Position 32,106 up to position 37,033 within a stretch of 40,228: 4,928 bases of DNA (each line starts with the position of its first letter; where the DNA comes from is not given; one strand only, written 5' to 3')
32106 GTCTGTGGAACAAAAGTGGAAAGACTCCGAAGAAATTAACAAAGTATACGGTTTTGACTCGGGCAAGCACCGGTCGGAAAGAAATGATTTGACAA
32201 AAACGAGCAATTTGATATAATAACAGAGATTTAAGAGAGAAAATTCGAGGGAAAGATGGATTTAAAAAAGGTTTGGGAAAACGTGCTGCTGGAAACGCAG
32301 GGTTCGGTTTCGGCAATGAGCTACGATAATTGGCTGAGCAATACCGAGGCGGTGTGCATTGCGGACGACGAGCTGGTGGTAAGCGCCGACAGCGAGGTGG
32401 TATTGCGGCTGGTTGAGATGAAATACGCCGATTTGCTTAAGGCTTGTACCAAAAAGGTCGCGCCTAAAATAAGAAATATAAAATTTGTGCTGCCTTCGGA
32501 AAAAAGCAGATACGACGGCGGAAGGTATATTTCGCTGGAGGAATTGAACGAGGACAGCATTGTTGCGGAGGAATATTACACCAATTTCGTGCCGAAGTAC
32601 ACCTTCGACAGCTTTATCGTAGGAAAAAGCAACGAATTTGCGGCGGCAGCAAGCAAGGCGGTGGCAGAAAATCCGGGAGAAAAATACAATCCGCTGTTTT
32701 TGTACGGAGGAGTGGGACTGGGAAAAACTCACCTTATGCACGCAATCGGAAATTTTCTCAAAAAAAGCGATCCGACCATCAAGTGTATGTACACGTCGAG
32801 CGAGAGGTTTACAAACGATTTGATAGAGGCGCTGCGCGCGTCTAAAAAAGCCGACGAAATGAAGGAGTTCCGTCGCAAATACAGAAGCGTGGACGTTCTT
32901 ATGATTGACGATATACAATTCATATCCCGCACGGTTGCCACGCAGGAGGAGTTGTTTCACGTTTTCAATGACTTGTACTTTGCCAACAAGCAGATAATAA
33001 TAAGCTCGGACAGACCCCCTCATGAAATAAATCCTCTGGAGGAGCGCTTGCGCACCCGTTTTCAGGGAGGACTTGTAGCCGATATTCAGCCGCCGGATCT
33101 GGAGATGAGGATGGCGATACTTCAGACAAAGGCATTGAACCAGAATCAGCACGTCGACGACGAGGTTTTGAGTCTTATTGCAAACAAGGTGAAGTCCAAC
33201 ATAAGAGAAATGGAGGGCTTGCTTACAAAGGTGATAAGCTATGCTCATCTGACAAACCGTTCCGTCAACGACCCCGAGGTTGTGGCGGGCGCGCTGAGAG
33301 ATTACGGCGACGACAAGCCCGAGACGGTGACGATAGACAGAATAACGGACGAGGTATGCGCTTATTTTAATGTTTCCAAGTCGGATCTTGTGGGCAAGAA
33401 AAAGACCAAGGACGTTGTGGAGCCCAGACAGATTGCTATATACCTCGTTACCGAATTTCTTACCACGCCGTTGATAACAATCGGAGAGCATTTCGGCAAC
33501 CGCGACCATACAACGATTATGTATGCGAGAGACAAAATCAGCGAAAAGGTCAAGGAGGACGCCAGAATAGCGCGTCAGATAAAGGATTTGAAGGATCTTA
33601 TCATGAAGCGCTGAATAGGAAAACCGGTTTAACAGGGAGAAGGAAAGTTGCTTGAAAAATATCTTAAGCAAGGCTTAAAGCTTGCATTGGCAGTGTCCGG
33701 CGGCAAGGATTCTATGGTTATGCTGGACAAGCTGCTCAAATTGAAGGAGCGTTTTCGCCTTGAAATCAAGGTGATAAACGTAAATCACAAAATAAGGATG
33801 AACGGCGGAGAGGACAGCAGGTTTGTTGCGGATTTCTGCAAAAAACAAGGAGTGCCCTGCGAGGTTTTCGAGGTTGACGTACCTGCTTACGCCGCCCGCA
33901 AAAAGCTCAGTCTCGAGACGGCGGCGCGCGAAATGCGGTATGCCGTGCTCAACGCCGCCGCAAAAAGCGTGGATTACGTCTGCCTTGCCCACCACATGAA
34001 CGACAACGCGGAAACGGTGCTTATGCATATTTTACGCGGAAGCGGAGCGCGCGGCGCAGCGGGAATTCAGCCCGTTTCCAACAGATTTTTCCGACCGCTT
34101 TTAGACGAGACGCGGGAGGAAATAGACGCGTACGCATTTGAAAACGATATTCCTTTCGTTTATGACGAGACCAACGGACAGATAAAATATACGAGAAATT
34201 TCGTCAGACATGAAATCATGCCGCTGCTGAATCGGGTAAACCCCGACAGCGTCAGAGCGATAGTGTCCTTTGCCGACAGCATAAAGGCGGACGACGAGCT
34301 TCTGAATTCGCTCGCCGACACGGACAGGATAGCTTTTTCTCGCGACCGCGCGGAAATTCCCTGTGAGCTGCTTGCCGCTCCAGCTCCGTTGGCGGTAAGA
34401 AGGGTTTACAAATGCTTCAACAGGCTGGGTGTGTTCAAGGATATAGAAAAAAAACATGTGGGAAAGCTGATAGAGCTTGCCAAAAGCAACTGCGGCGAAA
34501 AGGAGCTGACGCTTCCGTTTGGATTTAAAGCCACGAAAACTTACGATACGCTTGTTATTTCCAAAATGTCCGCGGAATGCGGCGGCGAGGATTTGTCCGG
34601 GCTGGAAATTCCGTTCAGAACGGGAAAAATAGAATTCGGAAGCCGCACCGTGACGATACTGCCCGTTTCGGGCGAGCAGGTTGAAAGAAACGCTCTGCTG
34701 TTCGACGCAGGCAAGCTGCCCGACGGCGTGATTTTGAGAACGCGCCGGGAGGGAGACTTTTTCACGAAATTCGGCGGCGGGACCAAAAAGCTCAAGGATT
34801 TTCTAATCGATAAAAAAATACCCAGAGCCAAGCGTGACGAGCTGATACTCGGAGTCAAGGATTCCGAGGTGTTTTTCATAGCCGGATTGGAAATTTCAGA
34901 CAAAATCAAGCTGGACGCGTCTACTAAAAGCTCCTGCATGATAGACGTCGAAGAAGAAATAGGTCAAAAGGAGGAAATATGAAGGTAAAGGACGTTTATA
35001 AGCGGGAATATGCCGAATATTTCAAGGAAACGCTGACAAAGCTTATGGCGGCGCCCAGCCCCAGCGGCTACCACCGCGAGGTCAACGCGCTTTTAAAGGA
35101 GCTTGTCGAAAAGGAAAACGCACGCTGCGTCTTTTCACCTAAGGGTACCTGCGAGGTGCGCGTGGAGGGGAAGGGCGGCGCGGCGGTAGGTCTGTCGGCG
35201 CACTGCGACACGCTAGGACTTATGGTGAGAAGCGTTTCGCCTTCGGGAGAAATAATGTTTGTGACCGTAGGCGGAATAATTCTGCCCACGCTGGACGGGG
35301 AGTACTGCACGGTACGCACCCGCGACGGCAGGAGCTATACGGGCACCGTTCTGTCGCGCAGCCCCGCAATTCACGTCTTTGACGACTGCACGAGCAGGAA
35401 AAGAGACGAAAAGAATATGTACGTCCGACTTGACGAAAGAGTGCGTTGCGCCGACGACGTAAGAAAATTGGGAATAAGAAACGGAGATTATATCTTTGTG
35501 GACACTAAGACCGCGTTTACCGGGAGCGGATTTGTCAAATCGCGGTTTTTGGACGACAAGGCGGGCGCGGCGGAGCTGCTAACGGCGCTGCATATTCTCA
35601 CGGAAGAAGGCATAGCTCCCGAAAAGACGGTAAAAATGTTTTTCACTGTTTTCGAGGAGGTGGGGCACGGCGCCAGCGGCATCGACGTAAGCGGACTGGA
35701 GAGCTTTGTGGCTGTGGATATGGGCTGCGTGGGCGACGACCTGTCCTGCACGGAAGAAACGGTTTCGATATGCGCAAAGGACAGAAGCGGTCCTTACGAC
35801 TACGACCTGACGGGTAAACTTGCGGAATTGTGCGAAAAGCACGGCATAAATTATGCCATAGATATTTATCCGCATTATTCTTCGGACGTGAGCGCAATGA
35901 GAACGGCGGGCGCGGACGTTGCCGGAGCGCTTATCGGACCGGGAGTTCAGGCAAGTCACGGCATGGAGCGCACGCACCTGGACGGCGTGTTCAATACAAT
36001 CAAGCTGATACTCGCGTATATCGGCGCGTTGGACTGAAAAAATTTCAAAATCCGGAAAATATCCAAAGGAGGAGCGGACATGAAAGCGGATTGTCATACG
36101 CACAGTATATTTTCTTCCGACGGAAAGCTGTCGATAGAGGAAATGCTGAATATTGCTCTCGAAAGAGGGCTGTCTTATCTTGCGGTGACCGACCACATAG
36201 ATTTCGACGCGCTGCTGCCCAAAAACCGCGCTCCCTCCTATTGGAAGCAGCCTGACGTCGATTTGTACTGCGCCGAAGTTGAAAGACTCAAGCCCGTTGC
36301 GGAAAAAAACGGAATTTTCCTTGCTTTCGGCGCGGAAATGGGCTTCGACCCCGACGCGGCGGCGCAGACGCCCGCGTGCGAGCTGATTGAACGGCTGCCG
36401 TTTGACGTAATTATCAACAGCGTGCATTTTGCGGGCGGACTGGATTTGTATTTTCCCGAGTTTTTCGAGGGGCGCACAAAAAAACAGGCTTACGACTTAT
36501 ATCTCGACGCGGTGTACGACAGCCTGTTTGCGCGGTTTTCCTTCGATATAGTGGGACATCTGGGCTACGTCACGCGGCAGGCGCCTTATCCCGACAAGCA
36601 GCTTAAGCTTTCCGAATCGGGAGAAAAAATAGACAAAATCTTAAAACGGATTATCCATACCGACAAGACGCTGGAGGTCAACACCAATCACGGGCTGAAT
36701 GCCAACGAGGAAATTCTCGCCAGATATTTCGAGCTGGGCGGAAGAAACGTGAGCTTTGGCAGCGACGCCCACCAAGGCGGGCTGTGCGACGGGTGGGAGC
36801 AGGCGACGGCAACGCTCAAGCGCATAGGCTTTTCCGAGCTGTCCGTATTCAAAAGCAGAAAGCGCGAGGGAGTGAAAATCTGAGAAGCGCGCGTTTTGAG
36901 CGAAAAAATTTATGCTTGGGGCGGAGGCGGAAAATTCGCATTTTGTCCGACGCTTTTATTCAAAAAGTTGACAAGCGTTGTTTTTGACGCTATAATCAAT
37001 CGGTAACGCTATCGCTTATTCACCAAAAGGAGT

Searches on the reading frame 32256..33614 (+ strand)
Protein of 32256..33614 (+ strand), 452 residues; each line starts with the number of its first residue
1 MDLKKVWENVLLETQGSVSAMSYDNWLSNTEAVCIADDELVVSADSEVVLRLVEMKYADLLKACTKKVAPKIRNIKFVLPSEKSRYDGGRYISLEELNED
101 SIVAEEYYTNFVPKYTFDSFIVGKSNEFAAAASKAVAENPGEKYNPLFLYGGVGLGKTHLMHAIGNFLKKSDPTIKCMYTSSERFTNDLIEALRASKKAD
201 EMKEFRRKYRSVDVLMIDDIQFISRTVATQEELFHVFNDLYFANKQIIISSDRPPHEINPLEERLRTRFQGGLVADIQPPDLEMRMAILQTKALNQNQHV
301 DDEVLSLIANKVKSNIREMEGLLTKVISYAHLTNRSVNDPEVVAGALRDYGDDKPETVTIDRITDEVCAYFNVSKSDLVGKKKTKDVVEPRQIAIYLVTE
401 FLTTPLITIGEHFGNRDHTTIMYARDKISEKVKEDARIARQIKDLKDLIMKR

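Call 14: search_protein_families(library=pfam, proteins=[window:32256-33614:+])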
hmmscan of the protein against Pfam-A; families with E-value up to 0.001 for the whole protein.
window:32256-33614:+ (452 aa): 7 families
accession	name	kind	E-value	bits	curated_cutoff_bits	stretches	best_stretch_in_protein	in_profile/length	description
PF00308.24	Bac_DnaA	-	1.2e-65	221.1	23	1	113-275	3-161/162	Bacterial DnaA ATPAse domain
PF08299.17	Bac_DnaA_C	-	1.8e-25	89.2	31.5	1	360-428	1-69/69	Bacterial dnaA protein helix-turn-helix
PF01695.23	IstB_IS21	-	2.5e-09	37.4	24.1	1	147-254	95-195/238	IstB-like ATP binding protein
PF11638.13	DnaA_N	-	2e-06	27.9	24.6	1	5-65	2-63/65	DnaA N-terminal domain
PF00004.35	AAA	-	1.3e-05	26.1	21.2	1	148-266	2-124/131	ATPase family associated with various cellular activities (AAA)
PF13401.12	AAA_22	-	2.3e-05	25.2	27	1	146-238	7-109/130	AAA domain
PF03969.22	AFG1_ATPase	-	7.4e-05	22.3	27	0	95-219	9-134/361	AFG1-like ATPase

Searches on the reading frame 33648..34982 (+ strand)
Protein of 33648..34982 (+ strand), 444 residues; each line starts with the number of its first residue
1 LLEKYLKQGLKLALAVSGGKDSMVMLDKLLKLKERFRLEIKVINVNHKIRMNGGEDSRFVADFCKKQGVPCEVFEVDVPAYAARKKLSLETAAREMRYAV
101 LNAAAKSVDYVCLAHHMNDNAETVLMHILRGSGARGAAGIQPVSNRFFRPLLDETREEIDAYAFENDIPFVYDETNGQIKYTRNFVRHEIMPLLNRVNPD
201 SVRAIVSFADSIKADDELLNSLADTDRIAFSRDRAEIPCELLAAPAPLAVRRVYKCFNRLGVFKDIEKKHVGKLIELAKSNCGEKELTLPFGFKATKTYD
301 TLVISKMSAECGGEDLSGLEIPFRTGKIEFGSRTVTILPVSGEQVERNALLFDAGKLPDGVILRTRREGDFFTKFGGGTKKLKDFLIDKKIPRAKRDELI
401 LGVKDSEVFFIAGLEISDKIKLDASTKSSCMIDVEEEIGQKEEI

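Call 14: search_protein_families(library=pfam, proteins=[window:33648-34982:+])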
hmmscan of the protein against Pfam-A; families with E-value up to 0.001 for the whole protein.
window:33648-34982:+ (444 aa): 2 families
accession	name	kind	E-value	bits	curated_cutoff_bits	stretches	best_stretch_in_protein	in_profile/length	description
PF01171.26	ATP_bind_3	-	6.3e-53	179.6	27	1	12-189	2-182/182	PP-loop family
PF11734.13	TilS_C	-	2.9e-08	33.4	22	1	362-426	2-67/74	TilS substrate C-terminal domain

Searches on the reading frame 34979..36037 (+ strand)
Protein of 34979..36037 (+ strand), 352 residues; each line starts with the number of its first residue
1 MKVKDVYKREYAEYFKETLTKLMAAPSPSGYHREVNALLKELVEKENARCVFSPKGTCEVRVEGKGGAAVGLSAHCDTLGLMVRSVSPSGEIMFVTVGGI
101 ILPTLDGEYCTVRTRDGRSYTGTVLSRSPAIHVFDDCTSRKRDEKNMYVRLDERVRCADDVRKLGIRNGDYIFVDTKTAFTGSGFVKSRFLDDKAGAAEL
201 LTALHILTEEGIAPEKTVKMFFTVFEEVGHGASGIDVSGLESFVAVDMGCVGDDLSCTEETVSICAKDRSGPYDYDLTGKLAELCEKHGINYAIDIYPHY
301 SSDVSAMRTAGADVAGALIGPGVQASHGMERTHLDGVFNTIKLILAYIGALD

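Call 14: search_protein_families(library=pfam, proteins=[window:34979-36037:+])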
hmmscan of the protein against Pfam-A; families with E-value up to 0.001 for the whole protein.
window:34979-36037:+ (352 aa): 2 families
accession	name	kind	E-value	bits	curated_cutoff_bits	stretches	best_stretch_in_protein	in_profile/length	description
PF05343.19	Peptidase_M42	-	1.1e-68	231.9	23.2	1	61-343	6-292/292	M42 glutamyl aminopeptidase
PF01546.33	Peptidase_M20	-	8.2e-07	29.6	24.6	1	191-346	34-202/206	Peptidase family M20/M25/M40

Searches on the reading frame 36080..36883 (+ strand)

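Call 61: search_protein_families(library=pfam, proteins=[window:36080-36883:+], max_evalue=0.01)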
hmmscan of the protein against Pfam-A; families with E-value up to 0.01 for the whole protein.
window:36080-36883:+ (267 aa): 1 family
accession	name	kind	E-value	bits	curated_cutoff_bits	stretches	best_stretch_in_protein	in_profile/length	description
PF02811.25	PHP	-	4e-22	79.7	26.4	1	4-203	1-164/164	PHP domain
